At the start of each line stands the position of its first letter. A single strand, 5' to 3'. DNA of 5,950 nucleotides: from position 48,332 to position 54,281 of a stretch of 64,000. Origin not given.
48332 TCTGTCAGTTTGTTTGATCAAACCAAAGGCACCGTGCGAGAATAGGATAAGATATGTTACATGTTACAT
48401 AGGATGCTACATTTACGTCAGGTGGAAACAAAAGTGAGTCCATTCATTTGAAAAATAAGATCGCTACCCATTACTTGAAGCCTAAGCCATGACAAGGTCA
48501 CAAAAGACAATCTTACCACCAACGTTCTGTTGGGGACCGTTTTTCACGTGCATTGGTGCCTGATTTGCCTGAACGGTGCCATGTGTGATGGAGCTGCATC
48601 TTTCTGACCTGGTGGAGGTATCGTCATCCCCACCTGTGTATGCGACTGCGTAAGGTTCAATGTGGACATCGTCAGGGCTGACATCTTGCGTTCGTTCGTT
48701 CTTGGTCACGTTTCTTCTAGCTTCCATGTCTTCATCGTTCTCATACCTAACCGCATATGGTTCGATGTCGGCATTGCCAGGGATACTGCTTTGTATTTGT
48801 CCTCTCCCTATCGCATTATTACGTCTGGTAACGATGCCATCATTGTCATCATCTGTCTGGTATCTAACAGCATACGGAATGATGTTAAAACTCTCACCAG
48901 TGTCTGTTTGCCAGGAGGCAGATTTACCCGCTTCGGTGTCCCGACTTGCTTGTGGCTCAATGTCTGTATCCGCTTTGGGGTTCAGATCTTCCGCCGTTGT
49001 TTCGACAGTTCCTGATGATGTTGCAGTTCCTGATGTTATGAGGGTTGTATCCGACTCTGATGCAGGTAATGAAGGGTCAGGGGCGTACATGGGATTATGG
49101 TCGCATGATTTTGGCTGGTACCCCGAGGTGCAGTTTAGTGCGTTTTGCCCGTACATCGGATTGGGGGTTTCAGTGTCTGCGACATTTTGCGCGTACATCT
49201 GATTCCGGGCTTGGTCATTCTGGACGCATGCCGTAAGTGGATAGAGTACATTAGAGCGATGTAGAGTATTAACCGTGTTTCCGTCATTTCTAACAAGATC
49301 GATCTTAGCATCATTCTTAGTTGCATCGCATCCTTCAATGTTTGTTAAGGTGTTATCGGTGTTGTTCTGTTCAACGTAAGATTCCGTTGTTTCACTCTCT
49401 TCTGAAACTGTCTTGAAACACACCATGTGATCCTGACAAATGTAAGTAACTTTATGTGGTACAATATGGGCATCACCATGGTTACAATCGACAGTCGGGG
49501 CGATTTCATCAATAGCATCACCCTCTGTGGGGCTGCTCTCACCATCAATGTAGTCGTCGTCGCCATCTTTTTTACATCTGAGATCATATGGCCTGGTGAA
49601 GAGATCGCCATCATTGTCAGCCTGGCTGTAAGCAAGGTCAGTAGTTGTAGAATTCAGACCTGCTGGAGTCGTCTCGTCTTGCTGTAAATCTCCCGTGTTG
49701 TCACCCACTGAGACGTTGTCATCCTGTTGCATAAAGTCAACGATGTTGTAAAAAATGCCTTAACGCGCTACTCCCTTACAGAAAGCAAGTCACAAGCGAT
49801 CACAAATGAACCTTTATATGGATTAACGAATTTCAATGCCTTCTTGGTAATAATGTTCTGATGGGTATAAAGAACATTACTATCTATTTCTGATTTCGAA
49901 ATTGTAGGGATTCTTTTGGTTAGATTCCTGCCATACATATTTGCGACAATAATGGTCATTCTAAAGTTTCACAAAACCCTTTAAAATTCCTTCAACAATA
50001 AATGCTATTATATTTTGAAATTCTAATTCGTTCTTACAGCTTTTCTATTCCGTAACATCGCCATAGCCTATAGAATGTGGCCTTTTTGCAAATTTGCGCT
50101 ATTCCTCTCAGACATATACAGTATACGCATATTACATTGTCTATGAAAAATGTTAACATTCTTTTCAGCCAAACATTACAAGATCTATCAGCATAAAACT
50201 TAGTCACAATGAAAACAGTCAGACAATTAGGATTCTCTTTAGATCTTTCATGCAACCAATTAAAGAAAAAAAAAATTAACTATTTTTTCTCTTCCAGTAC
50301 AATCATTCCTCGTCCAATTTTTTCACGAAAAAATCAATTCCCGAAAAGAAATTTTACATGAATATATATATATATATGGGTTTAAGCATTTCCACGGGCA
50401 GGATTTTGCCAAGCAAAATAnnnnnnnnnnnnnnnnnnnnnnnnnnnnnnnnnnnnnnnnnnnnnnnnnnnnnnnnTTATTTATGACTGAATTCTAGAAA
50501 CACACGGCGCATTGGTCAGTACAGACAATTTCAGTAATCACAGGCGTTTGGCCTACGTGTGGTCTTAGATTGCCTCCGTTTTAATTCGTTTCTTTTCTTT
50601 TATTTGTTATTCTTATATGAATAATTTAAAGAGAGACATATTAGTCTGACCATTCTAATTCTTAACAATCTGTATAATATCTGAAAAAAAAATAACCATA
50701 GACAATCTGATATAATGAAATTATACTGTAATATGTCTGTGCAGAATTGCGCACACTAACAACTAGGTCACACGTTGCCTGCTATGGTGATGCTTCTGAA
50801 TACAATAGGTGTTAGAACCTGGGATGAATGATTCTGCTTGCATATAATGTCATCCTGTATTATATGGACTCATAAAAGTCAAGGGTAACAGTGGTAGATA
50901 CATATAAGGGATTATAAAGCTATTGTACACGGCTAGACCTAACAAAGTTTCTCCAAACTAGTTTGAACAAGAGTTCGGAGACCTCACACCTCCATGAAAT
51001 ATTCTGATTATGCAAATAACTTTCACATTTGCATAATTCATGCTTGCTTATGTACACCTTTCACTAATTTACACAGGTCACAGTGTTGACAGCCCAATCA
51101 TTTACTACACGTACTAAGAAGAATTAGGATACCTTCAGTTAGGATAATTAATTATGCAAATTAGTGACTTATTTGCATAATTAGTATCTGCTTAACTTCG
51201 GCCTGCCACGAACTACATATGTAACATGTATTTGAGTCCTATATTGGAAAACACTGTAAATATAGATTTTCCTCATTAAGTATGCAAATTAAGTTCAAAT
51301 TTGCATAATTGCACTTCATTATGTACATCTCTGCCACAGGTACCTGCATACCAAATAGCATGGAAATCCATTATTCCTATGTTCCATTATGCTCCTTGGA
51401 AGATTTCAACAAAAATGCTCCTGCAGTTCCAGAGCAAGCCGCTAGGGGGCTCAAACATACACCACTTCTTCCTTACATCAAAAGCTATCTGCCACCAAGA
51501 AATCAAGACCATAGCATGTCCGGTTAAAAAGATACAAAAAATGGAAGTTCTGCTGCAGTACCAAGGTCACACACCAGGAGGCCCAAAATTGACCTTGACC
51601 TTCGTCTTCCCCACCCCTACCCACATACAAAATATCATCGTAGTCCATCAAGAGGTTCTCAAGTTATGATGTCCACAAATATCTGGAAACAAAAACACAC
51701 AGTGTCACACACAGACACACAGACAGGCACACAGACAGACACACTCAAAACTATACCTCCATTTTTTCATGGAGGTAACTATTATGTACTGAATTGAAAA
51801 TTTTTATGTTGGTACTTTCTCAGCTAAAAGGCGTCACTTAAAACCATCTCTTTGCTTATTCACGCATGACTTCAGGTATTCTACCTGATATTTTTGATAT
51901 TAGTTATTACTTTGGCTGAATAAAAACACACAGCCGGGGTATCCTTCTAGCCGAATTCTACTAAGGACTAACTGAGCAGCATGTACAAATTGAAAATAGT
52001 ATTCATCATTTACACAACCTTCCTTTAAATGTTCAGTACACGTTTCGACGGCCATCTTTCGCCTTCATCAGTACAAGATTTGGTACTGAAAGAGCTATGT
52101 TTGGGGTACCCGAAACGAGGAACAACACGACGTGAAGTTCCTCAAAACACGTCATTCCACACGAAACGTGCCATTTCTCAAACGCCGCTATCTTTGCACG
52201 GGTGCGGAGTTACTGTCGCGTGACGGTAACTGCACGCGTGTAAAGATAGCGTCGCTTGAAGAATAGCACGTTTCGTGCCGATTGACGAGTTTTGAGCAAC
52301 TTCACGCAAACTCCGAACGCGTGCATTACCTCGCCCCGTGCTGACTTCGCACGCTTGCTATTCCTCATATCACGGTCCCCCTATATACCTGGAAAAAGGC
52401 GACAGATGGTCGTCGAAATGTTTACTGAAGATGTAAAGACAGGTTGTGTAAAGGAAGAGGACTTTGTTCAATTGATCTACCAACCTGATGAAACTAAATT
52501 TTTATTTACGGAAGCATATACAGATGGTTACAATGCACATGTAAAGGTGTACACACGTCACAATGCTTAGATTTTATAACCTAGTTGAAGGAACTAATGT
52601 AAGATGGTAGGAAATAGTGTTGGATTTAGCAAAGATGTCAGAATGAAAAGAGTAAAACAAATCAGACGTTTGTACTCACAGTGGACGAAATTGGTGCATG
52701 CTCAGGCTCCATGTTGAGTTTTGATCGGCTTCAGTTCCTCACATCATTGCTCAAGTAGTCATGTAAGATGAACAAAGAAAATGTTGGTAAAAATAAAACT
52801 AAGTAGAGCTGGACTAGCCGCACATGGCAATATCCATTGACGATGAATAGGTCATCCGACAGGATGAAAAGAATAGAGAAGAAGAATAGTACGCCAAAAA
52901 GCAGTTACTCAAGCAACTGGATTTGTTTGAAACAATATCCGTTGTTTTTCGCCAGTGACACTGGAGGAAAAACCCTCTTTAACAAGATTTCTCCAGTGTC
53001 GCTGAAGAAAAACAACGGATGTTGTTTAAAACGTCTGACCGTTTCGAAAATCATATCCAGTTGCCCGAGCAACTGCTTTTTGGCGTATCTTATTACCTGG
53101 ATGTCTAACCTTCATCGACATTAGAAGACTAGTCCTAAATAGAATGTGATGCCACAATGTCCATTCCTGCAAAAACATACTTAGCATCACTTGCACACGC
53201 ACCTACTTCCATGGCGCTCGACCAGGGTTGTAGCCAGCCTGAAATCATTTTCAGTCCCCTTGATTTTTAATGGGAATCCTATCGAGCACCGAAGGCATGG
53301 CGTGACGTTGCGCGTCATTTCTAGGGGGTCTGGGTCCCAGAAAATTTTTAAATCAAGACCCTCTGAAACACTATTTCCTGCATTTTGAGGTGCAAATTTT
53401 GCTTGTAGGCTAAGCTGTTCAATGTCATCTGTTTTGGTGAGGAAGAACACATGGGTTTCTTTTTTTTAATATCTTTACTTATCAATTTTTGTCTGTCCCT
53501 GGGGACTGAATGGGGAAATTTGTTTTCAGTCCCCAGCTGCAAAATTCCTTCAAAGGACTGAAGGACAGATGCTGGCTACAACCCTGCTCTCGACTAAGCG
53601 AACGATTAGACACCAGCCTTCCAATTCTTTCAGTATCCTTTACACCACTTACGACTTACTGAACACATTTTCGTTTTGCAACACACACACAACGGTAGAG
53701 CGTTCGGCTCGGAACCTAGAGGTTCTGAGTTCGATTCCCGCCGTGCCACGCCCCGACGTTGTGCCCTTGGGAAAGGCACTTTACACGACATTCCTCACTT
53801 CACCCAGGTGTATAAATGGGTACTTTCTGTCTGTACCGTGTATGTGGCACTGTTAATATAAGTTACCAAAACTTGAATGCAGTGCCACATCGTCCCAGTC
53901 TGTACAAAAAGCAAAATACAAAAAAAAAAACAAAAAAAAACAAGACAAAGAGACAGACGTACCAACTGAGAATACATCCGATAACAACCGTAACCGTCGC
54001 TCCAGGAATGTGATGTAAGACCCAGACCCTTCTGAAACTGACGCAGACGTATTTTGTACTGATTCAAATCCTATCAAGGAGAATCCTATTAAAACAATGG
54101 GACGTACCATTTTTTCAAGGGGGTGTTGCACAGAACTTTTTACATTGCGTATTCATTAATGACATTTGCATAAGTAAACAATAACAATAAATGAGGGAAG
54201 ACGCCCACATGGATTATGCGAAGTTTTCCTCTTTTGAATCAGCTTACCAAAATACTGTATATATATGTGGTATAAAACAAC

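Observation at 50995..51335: Tandem repeats with paired inverted octamer motifs in the spacer between the divergent paralogs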

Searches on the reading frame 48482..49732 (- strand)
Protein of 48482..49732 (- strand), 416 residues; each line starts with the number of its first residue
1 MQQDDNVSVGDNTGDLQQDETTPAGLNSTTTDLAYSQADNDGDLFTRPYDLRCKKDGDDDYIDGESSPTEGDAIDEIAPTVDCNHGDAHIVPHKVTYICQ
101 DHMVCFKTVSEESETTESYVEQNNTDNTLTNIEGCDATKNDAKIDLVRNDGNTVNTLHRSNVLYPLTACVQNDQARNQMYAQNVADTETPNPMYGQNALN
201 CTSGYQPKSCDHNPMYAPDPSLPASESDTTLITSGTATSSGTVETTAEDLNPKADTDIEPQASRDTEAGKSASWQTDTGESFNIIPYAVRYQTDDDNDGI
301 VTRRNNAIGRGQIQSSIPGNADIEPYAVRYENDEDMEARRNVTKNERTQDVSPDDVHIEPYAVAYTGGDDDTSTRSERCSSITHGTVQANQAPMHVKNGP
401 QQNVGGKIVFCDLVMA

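Call 19: find_homologous_proteins(query=window:48482-49732:-)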
Query window:48482-49732:- (416 aa): 10 proteins with E <= 0.001 among 2520 candidates.
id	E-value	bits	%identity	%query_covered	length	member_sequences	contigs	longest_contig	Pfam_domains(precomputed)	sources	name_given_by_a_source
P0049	4.6e-186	637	75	97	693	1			PF01436.28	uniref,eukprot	uniref:SMP-30/Gluconolactonase/LRE-like region domain-containing protein n=1 Tax=Branchiostoma flori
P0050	1.0e-45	175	37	94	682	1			PF01436.28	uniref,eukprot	uniref:SMP-30/Gluconolactonase/LRE-like region domain-containing protein n=1 Tax=Branchiostoma flori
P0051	9.2e-36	142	34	85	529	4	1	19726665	-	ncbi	ncbi:uncharacterized protein LOC144922621 [Branchiostoma floridae x Branchiostoma belcheri]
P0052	3.5e-31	127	35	41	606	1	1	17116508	PF01436.28,PF08450.19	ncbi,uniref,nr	ncbi:uncharacterized protein LOC118407084 [Branchiostoma floridae]|uniref:Uncharacterized protein LO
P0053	2.5e-7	49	32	53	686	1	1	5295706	PF01436.28,PF08450.19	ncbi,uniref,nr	ncbi:PREDICTED: uncharacterized protein LOC109482198 [Branchiostoma belcheri]|uniref:Uncharacterized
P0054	2.7e-6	45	25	51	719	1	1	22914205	PF01436.28,PF08450.19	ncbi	ncbi:uncharacterized protein LOC144914651 [Branchiostoma floridae x Branchiostoma belcheri]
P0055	4.6e-6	44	25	67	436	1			-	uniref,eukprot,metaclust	uniref:Uncharacterized protein n=1 Tax=Branchiostoma floridae TaxID=7739 RepID=C3Z311_BRAFL|eukprot:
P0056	1.0e-4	40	29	47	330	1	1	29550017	-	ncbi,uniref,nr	ncbi:uncharacterized protein LOC118415695 [Branchiostoma floridae]|uniref:Uncharacterized protein LO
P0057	1.3e-4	40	28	69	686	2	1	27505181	PF01436.28,PF08450.19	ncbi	ncbi:uncharacterized protein LOC144873471 isoform X2 [Branchiostoma floridae x Branchiostoma japonic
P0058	3.1e-4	38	29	36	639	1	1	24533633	PF00051.24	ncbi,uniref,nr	ncbi:PLG [Branchiostoma lanceolatum]|uniref:PLG protein n=1 Tax=Branchiostoma lanceolatum TaxID=7740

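Call 26: find_encoding_contigs(protein=P0052, flank=10000, max_places=4)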
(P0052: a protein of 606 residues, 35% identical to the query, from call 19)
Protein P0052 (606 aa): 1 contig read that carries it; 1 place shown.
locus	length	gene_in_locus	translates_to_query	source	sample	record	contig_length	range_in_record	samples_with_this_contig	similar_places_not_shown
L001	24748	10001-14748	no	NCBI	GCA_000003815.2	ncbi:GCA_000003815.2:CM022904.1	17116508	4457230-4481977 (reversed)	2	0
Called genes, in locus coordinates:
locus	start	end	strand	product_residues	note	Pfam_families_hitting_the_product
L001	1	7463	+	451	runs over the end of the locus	PF01490:Aa_trans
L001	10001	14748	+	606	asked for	PF01436:NHL (faint), PF08450:SGL (faint)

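Call 32: find_encoding_contigs(protein=P0051, flank=10000, max_places=10)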
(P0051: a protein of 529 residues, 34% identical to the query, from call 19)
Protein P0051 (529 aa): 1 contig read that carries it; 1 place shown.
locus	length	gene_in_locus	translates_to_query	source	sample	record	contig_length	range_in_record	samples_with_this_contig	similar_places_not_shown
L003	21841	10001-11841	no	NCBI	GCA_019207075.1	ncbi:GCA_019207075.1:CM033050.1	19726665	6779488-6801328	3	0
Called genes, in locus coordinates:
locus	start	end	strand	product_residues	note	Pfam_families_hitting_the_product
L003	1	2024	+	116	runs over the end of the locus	-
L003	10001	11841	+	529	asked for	-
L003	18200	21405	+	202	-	PF00413:Peptidase_M10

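Call 33: find_encoding_contigs(protein=P0049, flank=10000, max_places=10)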
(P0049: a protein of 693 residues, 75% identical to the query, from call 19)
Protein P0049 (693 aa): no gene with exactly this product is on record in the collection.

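Call 88: find_encoding_contigs(protein=P0056, flank=10000, max_places=10)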
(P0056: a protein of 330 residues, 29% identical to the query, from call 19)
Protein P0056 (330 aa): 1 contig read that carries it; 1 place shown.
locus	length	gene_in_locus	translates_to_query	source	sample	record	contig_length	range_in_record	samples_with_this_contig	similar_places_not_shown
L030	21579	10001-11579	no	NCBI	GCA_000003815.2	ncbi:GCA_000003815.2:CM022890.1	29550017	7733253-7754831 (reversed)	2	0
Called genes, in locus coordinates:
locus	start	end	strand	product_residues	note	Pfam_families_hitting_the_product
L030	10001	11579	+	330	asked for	-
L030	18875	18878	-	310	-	PF03803:Scramblase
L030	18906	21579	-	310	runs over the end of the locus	PF03803:Scramblase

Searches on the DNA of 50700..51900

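Call 51: search_rna_families(source=window, start=50700, end=51900, threshold=evalue, max_evalue=5)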
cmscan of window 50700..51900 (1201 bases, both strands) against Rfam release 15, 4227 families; matches with E-value up to 5: 3.
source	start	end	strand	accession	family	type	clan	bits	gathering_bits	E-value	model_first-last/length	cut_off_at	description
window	51153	51307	+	RF04225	MIR7502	Gene; miRNA;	-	24.4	71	4.1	1-143/143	no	MIR7502 microRNA precursor family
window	51150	51182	+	RF04128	MIR8562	Gene; miRNA;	-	15.6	211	5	1-242/242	no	MIR8562 microRNA precursor family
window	51149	51183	+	RF04195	MIR6217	Gene; miRNA;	-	13.8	110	3.4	1-228/228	no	MIR6217 microRNA precursor family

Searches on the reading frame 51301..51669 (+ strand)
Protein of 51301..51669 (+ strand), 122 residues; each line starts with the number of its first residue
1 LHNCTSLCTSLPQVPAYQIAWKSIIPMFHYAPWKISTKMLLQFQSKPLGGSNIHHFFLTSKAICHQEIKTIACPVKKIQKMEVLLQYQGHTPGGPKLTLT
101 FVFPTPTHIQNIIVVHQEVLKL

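Call 93: search_protein_families(library=pfam, proteins=[window:51301-51669:+], max_evalue=0.1)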
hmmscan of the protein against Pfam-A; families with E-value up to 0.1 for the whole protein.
window:51301-51669:+ (122 aa): 1 family
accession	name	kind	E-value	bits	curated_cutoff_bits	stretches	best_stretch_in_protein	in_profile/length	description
PF12144.13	Med12-PQL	-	0.031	14.5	25.3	0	67-113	7-52/209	Eukaryotic Mediator 12 catenin-binding domain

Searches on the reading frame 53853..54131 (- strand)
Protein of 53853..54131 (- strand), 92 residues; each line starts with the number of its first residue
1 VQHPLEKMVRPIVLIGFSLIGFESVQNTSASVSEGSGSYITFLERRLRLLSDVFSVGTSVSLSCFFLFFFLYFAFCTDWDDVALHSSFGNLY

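Call 93: search_protein_families(library=pfam, proteins=[window:53853-54131:-], max_evalue=0.1)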
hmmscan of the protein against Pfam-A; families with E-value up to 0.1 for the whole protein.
window:53853-54131:- (92 aa): 1 family
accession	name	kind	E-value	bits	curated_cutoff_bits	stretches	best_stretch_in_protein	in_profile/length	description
PF11026.13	DUF2721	-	0.038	14.3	28.3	1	36-79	49-94/129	Protein of unknown function (DUF2721)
